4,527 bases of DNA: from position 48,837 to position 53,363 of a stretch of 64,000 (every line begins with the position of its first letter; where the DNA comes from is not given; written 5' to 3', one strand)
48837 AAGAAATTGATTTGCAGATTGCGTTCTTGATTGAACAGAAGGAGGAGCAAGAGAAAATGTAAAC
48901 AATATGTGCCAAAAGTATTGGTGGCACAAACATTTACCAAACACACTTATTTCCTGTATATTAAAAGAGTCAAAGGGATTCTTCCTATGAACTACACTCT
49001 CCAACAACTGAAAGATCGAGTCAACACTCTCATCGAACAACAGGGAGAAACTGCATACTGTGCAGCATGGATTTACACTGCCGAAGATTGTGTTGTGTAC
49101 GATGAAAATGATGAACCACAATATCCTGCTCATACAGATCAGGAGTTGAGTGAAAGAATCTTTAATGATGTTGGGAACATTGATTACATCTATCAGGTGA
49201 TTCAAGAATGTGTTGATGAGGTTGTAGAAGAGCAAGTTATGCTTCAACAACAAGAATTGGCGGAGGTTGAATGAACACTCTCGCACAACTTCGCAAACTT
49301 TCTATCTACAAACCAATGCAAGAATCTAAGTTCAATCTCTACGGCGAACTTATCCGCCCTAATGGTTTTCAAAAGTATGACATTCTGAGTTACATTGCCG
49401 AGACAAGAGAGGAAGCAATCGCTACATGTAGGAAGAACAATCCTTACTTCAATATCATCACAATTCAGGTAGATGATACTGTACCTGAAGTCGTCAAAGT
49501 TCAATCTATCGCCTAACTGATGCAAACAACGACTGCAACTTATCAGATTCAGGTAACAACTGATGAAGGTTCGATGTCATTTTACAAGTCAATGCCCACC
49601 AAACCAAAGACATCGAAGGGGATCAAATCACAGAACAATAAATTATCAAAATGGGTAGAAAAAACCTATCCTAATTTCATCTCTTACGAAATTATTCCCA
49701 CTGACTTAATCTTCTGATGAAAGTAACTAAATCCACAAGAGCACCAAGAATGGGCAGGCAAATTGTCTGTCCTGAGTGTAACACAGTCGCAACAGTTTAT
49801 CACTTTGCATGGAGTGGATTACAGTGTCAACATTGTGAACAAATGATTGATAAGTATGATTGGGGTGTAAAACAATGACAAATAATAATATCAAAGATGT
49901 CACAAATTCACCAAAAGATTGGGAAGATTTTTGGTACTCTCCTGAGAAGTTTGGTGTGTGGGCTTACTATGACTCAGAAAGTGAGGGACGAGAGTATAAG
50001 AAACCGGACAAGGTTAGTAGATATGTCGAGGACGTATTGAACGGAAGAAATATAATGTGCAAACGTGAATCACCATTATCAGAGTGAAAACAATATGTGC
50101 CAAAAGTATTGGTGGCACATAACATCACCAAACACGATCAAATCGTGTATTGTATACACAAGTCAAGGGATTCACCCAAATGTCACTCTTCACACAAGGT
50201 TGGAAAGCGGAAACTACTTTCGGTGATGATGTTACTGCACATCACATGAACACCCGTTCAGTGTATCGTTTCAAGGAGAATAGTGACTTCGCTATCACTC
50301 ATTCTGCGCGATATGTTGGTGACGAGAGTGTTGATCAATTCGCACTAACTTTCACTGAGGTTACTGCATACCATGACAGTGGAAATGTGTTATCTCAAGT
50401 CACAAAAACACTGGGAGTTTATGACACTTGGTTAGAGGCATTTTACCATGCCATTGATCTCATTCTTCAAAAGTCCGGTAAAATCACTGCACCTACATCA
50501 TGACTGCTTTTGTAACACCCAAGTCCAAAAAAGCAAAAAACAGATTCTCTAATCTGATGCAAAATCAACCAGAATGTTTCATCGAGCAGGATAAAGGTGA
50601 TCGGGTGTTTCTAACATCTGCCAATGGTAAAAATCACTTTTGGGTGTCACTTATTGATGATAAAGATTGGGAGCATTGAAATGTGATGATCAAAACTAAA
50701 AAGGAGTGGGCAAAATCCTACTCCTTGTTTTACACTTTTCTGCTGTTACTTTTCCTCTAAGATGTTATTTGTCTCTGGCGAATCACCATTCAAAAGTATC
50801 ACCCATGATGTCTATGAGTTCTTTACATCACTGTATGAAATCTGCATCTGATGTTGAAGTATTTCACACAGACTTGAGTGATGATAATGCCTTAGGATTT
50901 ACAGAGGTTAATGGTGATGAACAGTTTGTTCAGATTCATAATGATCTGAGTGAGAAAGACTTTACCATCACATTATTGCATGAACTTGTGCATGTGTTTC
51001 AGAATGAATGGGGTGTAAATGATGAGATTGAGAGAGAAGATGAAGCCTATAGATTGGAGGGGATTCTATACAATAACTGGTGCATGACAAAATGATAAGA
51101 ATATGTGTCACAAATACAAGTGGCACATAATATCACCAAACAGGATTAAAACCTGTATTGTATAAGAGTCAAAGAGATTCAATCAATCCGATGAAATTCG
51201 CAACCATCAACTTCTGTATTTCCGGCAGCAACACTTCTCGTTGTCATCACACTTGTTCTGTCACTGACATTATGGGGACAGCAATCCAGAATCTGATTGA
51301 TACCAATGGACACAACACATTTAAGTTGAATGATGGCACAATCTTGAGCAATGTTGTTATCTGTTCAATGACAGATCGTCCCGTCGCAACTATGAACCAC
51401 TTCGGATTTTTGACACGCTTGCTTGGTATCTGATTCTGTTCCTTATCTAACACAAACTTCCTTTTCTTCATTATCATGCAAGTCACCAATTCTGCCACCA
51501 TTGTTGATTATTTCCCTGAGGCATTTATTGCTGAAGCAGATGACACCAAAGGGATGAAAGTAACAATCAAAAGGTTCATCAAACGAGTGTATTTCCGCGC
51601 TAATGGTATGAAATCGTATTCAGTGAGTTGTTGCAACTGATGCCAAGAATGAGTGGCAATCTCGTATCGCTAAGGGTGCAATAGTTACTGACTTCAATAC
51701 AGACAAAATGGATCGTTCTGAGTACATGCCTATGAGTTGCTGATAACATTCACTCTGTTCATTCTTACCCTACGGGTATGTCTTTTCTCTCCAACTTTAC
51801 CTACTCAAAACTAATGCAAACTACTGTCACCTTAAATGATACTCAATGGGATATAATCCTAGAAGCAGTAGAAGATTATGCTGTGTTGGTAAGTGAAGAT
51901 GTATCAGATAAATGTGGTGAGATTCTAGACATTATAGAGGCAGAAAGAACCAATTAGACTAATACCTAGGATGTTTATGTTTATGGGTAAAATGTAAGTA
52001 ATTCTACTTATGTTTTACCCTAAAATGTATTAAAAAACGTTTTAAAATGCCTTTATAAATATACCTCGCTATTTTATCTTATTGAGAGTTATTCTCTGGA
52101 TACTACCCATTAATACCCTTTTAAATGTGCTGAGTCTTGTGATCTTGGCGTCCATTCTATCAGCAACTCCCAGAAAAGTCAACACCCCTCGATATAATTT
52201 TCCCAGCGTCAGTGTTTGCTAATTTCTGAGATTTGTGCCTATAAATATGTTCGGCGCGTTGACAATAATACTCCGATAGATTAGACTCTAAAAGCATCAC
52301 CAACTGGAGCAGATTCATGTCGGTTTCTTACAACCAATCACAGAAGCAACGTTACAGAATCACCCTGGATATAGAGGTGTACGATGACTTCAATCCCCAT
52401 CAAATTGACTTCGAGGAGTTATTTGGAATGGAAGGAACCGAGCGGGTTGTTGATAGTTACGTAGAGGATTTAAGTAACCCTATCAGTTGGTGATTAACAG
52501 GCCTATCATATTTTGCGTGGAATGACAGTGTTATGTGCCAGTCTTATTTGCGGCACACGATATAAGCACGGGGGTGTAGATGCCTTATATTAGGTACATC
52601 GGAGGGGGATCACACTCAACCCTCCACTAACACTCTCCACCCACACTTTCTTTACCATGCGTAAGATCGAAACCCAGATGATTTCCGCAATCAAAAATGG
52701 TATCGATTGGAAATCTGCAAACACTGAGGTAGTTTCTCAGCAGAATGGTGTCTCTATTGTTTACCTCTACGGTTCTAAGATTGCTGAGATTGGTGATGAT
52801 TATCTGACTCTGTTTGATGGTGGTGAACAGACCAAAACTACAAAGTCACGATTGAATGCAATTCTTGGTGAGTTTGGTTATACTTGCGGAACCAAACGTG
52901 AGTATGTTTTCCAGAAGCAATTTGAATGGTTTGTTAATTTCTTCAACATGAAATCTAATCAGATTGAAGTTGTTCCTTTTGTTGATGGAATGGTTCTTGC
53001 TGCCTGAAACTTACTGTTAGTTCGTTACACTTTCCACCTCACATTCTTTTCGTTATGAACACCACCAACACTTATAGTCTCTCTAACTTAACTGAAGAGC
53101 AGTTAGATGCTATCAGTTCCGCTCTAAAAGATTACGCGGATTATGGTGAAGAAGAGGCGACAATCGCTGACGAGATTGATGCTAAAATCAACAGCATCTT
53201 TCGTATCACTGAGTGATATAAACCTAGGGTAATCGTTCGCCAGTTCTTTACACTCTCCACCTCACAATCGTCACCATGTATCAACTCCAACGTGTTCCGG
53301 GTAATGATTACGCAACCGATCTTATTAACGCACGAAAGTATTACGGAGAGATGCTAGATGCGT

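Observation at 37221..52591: Ten copies of a dyad element phased to a -10 box across the accessory region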

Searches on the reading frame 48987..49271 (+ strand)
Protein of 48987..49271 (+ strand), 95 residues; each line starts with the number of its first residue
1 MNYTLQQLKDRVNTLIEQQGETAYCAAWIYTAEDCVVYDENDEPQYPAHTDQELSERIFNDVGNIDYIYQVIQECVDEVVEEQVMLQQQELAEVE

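Call 68: search_protein_families(library=pfam, proteins=[window:48987-49271:+], max_evalue=0.01)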
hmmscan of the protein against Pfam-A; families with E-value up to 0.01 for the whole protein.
window:48987-49271:+ (95 aa): 0 families

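Call 69: search_protein_families(library=phrogs, proteins=[window:48987-49271:+], max_evalue=0.001)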
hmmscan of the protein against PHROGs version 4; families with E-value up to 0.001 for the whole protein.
window:48987-49271:+ (95 aa): 1 family
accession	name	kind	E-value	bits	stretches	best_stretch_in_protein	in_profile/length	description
phrog_1255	-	unknown function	3.7e-43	146.7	1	1-94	1-93/94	-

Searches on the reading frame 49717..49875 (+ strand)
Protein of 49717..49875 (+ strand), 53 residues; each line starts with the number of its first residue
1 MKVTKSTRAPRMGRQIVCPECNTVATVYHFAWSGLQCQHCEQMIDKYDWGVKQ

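Call 81: search_protein_families(library=pfam, proteins=[window:49717-49875:+], max_evalue=0.1)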
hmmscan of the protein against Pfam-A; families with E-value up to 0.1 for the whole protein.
window:49717-49875:+ (53 aa): 14 families
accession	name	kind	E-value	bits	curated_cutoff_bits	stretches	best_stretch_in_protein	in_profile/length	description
PF14599.11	zinc_ribbon_6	-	0.00012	22.4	27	1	14-41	28-54/59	Zinc-ribbon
PF01667.23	Ribosomal_S27e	-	0.00097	19.2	24.5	1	16-44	8-36/55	Ribosomal protein S27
PF24458.1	DUF7573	-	0.0019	18.6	30.2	0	30-45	5-22/39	Domain of unknown function (DUF7573)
PF24444.1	DUF7563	-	0.006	16.5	27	0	11-26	22-37/39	Family of unknown function (DUF7563)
PF18319.7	Zn_ribbon_PriA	-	0.01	16.2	26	1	18-41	1-23/27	PriA DNA helicase Cys-rich region (CRR) domain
PF12760.12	Zn_ribbon_IS1595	-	0.012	16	25.4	1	13-41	16-44/46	Transposase zinc-ribbon domain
PF13717.11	Zn_ribbon_4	-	0.014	15.7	30.3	0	15-24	2-11/36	zinc-ribbon domain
PF08271.17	Zn_Ribbon_TF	-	0.032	14.2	29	1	17-45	2-30/43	TFIIB zinc-binding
PF22747.2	Zn_ribbon_DUF2089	-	0.041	14.4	27.6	0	15-23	12-20/32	DUF2089 zinc ribbon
PF13790.11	SR1P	-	0.043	14.4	26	0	15-30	3-16/37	SR1 protein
PF14690.11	Zn_ribbon_ISL3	-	0.045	14.6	25.5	1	15-41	2-27/47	zinc-finger of transposase IS204/IS1001/IS1096/IS1165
PF08792.16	A2L_zn_ribbon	-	0.046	13.9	22.9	0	17-26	23-32/33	A2L zinc ribbon domain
PF07191.17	Zn_ribbon_6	-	0.06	13.8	25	1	16-46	30-61/67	Double zinc ribbon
PF21276.3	ZNF512_C2HC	-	0.089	12.9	27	1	14-26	12-26/38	Zinc finger protein 512, C2HC zinc finger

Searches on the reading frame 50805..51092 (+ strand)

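Call 74: search_protein_families(library=pfam, proteins=[window:50805-51092:+], max_evalue=0.01)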
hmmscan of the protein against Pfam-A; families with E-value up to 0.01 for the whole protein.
window:50805-51092:+ (96 aa): 2 families
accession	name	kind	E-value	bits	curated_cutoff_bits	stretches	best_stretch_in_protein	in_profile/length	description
PF06114.19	Peptidase_M78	-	1.1e-05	25.7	22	1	15-77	4-74/123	IrrE N-terminal-like domain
PF20573.4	DUF6782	-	1.2e-05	25.1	27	1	11-77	48-114/241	Putative metallopeptidase family (DUF6782)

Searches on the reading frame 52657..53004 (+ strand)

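Call 68: search_protein_families(library=pfam, proteins=[window:52657-53004:+], max_evalue=0.01)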
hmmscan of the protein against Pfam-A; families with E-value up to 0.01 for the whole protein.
window:52657-53004:+ (116 aa): 1 family
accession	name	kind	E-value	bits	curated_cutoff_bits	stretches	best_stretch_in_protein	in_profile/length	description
PF23790.1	Kyano_Gp96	-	5.5e-40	136.3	27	1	1-114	1-109/110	Kyanoviridae Gp96 protein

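Call 69: search_protein_families(library=phrogs, proteins=[window:52657-53004:+], max_evalue=0.001)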
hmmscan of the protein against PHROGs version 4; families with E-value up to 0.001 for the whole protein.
window:52657-53004:+ (116 aa): 1 family
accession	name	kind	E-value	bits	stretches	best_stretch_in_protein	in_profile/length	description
phrog_554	-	unknown function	3.2e-37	128.1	1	1-114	1-108/109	-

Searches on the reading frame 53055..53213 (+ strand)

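Call 81: search_protein_families(library=pfam, proteins=[window:53055-53213:+], max_evalue=0.1)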
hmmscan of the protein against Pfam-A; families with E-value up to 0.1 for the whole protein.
window:53055-53213:+ (53 aa): 3 families
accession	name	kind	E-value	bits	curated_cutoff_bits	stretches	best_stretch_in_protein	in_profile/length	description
PF19808.4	DUF6291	-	0.026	15.1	27.2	1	9-36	12-38/79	Family of unknown function (DUF6291)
PF21774.3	NagJ_C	-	0.072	14.2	28.3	1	2-46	34-78/114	Hyaluronidase post-catalytic domain-like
PF23907.1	DUF7249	-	0.088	14.3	27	1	7-42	46-80/93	Family of unknown function (DUF7249)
